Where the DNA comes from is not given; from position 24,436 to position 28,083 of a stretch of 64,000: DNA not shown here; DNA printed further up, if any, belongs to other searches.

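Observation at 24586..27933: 1115-aa protein combining an N-terminal HEPN-like Rx4H motif with a C-terminal discoidin (F5/8 type C) domain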

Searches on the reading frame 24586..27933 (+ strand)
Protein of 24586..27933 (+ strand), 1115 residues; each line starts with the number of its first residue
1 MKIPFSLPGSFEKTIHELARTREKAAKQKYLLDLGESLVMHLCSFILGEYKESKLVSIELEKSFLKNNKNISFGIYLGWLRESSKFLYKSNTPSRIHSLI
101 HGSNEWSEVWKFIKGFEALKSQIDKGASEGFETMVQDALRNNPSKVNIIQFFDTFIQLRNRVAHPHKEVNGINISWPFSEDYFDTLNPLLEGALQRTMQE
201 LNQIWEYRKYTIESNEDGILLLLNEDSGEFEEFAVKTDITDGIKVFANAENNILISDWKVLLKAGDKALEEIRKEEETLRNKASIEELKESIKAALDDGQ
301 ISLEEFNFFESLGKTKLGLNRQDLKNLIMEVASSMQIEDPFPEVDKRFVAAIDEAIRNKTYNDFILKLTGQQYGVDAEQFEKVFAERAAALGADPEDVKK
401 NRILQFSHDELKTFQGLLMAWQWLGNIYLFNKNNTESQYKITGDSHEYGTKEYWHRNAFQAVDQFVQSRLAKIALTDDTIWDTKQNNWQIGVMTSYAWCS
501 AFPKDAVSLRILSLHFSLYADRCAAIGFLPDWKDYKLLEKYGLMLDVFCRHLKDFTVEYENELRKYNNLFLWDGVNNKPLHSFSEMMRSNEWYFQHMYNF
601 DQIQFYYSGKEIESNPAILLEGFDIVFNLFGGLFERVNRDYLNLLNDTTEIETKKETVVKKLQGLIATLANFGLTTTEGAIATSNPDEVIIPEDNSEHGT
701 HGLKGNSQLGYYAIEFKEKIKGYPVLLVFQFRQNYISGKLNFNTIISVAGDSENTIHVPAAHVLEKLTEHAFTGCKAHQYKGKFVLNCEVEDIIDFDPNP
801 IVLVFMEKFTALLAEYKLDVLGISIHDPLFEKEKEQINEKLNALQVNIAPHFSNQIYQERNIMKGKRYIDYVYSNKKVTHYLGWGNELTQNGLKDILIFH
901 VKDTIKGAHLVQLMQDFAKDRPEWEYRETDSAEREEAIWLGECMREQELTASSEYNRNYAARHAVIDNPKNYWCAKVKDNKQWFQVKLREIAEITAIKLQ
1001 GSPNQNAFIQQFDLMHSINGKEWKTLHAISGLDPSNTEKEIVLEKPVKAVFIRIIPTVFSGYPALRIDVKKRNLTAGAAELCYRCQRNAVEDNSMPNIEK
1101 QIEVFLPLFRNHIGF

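Call 7: search_protein_families(library=pfam, proteins=[window:24586-27933:+], max_evalue=0.1)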
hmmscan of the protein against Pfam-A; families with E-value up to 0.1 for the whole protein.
window:24586-27933:+ (1115 aa): 2 families
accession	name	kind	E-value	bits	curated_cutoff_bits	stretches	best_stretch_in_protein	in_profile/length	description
PF00754.31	F5_F8_type_C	-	1e-22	81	28.2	1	949-1058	2-114/127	F5/8 type C domain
PF22633.2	F5_F8_type_C_2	-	2.5e-09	38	27.8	1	967-1054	5-91/91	NedA-like, galactose-binding domain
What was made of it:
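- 27430..27759 (+): Discoidin / F5_F8_type_C domain (aa 949-1058). Pfam E=1e-22 (call 7)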

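Call 8: search_protein_families(library=padloc, proteins=[window:24586-27933:+], max_evalue=0.1)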
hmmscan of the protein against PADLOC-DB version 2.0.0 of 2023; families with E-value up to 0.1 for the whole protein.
window:24586-27933:+ (1115 aa): 0 families

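Call 10: search_protein_families(library=ncbifam, proteins=[window:24586-27933:+], max_evalue=0.01)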
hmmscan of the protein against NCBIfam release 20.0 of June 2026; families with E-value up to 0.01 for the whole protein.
window:24586-27933:+ (1115 aa): 0 families

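Call 11: find_homologous_proteins(query=window:24586-27930:+)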
Query window:24586-27930:+ (1115 aa): 95 proteins with E <= 0.001 among 8000 candidates.
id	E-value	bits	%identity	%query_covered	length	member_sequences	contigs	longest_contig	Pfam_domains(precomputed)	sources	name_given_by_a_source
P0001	0.0e+0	2539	99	100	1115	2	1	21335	PF00754.32,PF22633.4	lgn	-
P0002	0.0e+0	2176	84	100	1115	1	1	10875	PF00754.32,PF22633.4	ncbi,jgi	jgi:hypothetical protein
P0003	0.0e+0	1288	53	97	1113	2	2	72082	PF00754.32,PF22633.4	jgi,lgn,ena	jgi:hypothetical protein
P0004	0.0e+0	1262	50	100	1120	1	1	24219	PF00754.32,PF22633.4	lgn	-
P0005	0.0e+0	1207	49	99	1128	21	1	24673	PF00754.32,PF22633.4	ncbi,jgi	jgi:hypothetical protein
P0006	0.0e+0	1207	50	97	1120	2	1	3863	PF00754.32,PF22633.4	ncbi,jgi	jgi:hypothetical protein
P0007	0.0e+0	1205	51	97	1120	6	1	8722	PF00754.32,PF22633.4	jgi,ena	-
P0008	0.0e+0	1202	50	97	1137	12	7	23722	PF00754.32,PF22633.4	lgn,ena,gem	-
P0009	0.0e+0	1197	50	97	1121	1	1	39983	PF00754.32,PF22633.4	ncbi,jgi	jgi:hypothetical protein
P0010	0.0e+0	1196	50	96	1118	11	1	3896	PF00754.32,PF22633.4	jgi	jgi:hypothetical protein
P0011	0.0e+0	1194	51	96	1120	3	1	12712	PF00754.32,PF22633.4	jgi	jgi:hypothetical protein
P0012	0.0e+0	1191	50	97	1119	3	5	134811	PF00754.32,PF22633.4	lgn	-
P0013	0.0e+0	1185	50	98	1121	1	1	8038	PF00754.32,PF22633.4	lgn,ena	-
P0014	0.0e+0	1185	51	97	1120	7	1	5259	PF00754.32,PF22633.4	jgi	jgi:hypothetical protein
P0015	0.0e+0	1185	50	96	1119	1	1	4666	PF00754.32,PF22633.4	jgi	jgi:hypothetical protein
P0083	2.7e-195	670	35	97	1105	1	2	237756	PF00754.32,PF22633.4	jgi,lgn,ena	-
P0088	2.9e-182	627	34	96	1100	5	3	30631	PF00754.32,PF22633.4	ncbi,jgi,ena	jgi:hypothetical protein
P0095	5.2e-126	440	29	96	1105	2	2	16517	PF00754.32,PF22633.4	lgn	-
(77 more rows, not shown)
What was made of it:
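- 24586..27933 (+): T: 1115-aa ORF, the protein reported in the finding. 95 homologue clusters, nearly all full-length at about 1100 aa (call 11).
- On Discoidin / F5_F8_type_C: The domain is annotated in about 90 of the 95 homologue clusters (call 11).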

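Call 14: find_related_loci(query=A1, collection=genome_contigs, flank=10000)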
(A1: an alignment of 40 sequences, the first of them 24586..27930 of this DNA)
Query A1 (1115 aa) in genome_contigs; peptide patterns used: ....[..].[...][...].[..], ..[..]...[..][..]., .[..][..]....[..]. (x = any residue, [..] = any of these).
95 stretches matched a pattern; 30 encode a relative of the query (tblastn E <= 1e-3); 30 distinct loci.
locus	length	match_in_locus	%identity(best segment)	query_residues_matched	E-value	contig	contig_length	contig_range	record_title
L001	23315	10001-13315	49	1-1103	0e+0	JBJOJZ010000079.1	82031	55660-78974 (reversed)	MAG: Bacteroidota bacterium isolate stroublescreek_2019_sw_WHONDRS-S19S_0089_B_bin.64 scaffold_32008, whole genome shotg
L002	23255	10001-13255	50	1-1081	0e+0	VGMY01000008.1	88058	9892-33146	MAG: Bacteroidetes bacterium isolate K_Offshore_surface_m2_005 K_Offshore_surface_m2_005_Ga0194130_10000366, whole genom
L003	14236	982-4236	49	1-1081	0e+0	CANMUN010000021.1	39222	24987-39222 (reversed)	MAG: Flavobacteriales bacterium isolate ZE-Oct18-11 genome assembly, contig: ZE-Oct18-C487, whole genome shotgun sequenc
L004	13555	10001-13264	50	1-1083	0e+0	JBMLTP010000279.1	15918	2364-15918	MAG: Crocinitomicaceae bacterium isolate LE_7463 NODE_5100_length_15918_cov_4.658009, whole genome shotgun sequence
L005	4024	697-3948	51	1-1080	0e+0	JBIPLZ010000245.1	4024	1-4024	MAG: Flavobacteriales bacterium isolate ME2015-10-10_3300044731_group6_bin130 Rohwer_bin934_scaffold_36655_c1, whole gen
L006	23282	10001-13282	49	1-1092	0e+0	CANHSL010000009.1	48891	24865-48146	MAG: Flavobacteriales bacterium isolate RE-26jul17-234 genome assembly, contig: RE-26jul17-C711, whole genome shotgun se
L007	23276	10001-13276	49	7-1083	0e+0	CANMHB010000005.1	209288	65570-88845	MAG: Flavobacteriales bacterium isolate ZE-Oct18-81 genome assembly, contig: ZE-Oct18-C21, whole genome shotgun sequence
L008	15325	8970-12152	47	7-1092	0e+0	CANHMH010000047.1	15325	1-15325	MAG: Flavobacteriales bacterium isolate RE-23may17-335 genome assembly, contig: RE-23may17-C14313, whole genome shotgun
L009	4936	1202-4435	46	12-1081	0e+0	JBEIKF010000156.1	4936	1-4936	MAG: Crocinitomicaceae bacterium isolate Sample-104-S4-bin-11 Sample_104_S4-bin_11-k141_849984, whole genome shotgun seq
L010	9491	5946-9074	45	1-1068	0e+0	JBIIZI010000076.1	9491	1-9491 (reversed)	MAG: Crocinitomicaceae bacterium isolate ME2006-05-15D7_3300044846_group2_bin207 Rohwer_bin731_scaffold_3894_c1, whole g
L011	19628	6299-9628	45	5-1114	0e+0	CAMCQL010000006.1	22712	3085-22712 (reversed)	MAG: Chryseobacterium gleum isolate ZE-03apr19-303 genome assembly, contig: ZE-03apr19-C2817, whole genome shotgun seque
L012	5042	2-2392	44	272-1092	0e+0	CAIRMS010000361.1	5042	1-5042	MAG: uncultured Flavobacteriales bacterium isolate Loclat_bin-16007 genome assembly, contig: bin-16007:361/397, whole ge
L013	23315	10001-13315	35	2-1114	0e+0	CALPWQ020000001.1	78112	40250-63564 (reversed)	MAG: Chitinophaga pinensis isolate HRS-ES5-bin-58 genome assembly, contig: HRS-ES5-C21, whole genome shotgun sequence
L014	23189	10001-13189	36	2-1069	0e+0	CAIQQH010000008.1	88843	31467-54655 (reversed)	MAG: uncultured Flavobacteriia bacterium isolate Kiruna3_bin-5384 genome assembly, contig: bin-5384:008/137, whole genom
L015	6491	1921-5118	35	6-1084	0e+0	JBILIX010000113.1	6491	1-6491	MAG: Flavobacteriales bacterium isolate ME2017-06-09_3300042875_group7_bin10 Rohwer_bin988_scaffold_800_c1, whole genome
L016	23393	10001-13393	33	7-1115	0e+0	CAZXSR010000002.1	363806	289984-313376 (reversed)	MAG TPA_asm: uncultured Ferruginibacter sp. isolate binchicken_co298_333 genome assembly, contig: NODE_3_length_363806_c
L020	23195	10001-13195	35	7-1084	0e+0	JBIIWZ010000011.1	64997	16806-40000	MAG: Flavobacteriales bacterium isolate ME2005-05-25_3300042391_group2_bin67 Rohwer_bin964_scaffold_71_c1, whole genome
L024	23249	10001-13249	35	6-1101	0e+0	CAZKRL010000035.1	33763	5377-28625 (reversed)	MAG TPA_asm: uncultured Comamonadaceae bacterium isolate binchicken_co298_302 genome assembly, contig: NODE_2146_length_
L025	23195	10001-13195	35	7-1084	0e+0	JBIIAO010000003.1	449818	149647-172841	MAG: Flavobacteriales bacterium isolate ME2000-05-25pf_3300042154_group1_bin39 Rohwer_bin963_scaffold_3_c1, whole genome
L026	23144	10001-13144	35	7-1070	1e-179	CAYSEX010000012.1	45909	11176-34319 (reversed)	MAG TPA_asm: uncultured Chryseobacterium sp. isolate SRP278252_co3_251 genome assembly, contig: NODE_1021_length_45909_c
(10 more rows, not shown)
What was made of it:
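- The distribution is sparse: 30 of 185,579 species genomes (call 14).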

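Call 20: search_protein_families(library=pfam, proteins=[L001:5632-9894:-, L020:13321-13806:-, L001:13411-13917:+, L024:13327-14175:+, L025:5519-8104:+, L020:8173-9501:+, L020:9494-9973:+, L020:13733-14539:-, L011:2242-6249:+, L013:13351-13770:-], max_evalue=0.01)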
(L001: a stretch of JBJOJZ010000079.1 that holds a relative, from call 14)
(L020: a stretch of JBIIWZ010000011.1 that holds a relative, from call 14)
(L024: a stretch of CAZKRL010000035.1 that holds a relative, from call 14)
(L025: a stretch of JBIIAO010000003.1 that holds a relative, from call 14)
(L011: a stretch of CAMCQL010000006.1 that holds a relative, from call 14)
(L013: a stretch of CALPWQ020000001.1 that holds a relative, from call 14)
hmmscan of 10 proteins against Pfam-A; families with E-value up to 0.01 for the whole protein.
L001:5632-9894:- (1420 aa): 0 families

L020:13321-13806:- (161 aa): 0 families

L001:13411-13917:+ (168 aa): 4 families
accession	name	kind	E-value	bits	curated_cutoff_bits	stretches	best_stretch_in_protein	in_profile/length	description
PF25078.1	DUF7801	-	0.0015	19.2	33.2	1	42-83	76-117/155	Domain of unknown function (DUF7801)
PF13863.11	DUF4200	-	0.0018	19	29.7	1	42-96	54-108/119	Domain of unknown function (DUF4200)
PF20993.2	CENPH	-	0.0023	18.5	27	1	42-91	86-135/175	CENPH protein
PF11559.13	ADIP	-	0.0089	16.6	34.3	0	41-92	39-90/151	Afadin- and alpha -actinin-Binding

L024:13327-14175:+ (282 aa): 3 families
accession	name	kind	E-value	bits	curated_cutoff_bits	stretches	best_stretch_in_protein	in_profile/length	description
PF01223.29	Endonuclease_NS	-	2.1e-60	204.6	23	1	70-267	14-221/223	DNA/RNA non-specific endonuclease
PF13930.12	Endonuclea_NS_2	-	0.00041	21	27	1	126-189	46-103/132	DNA/RNA non-specific endonuclease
PF13314.11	DUF4083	-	0.0054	17.1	25.4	1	4-35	9-40/57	Domain of unknown function (DUF4083)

L025:5519-8104:+ (861 aa): 10 families
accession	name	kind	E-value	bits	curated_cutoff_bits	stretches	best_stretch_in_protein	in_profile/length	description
PF23598.1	LRR_14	-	2e-70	237.8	40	8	430-533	44-146/353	Leucine-rich repeat region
PF13855.12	LRR_8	-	5.5e-52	173.8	27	8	389-442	3-58/61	Leucine rich repeat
PF12799.13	LRR_4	-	9.3e-41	137.4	27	11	198-236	2-40/44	Leucine Rich repeats (2 copies)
PF00560.39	LRR_1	-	5.9e-21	70.5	20.6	0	481-502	1-23/23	Leucine Rich Repeat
PF25019.1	LRR_R13L1-DRL21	-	4e-15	56.3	27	1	588-651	62-125/127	R13L1/DRL21 LRRs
PF25013.1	LRR_Zer-1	-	6.1e-13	49.5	27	1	591-707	4-104/137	Zer-1-like, Leucine-rich repeats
PF24758.1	LRR_At5g56370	-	9e-13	48.8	27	0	145-227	10-93/227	FBD-associated F-box protein At5g56370, LRR repeats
PF23286.1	LRR_13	-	6.4e-10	39.5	30.1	1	456-643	3-197/210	Disease resistance protein RPS4B-like, leucine-rich repeats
PF23211.1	LRR_LRWD1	-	3.7e-06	27.2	28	0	189-262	34-105/190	Leucine-rich repeat and WD repeat-containing protein 1, LRR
PF13306.12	LRR_5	-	4.7e-05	23.7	27.7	1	389-496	13-116/127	BspA type Leucine rich repeat region (6 copies)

L020:8173-9501:+ (442 aa): 0 families

L020:9494-9973:+ (159 aa): 0 families

L020:13733-14539:- (268 aa): 1 family
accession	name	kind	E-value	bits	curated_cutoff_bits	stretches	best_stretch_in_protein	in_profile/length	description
PF04338.18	DUF481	-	1e-07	32.6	21.1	1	48-265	3-208/210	Protein of unknown function, DUF481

L011:2242-6249:+ (1335 aa): 1 family
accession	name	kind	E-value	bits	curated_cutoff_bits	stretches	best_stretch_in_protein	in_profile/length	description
PF01368.27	DHH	-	0.00024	21.8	28.1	1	92-142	2-54/125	DHH family, N-terminal domain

L013:13351-13770:- (139 aa): 1 family
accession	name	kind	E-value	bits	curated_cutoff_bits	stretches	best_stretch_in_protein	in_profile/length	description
PF07885.22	Ion_trans_2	-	0.00027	21.2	22.5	1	53-118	6-75/79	Ion channel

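Call 45: find_encoding_contigs(protein=P0095, flank=10000, max_places=2)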
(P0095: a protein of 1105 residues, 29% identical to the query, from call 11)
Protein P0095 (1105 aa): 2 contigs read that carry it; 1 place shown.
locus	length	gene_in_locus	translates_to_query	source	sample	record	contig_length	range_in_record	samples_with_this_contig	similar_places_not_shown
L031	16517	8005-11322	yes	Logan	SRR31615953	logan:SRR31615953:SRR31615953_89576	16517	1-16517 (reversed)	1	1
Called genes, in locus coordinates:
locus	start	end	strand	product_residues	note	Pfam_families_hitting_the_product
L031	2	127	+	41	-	?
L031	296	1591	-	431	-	PF00149:Metallophos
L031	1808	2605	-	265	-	-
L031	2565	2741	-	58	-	-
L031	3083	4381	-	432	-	-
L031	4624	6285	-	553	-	PF00520:Ion_trans, PF07885:Ion_trans_2 (weak)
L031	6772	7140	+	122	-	-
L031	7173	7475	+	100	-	-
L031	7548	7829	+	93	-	-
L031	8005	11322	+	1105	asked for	PF00754:F5_F8_type_C, PF22633:F5_F8_type_C_2 (weak)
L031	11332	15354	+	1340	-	-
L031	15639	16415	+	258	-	PF04338:DUF481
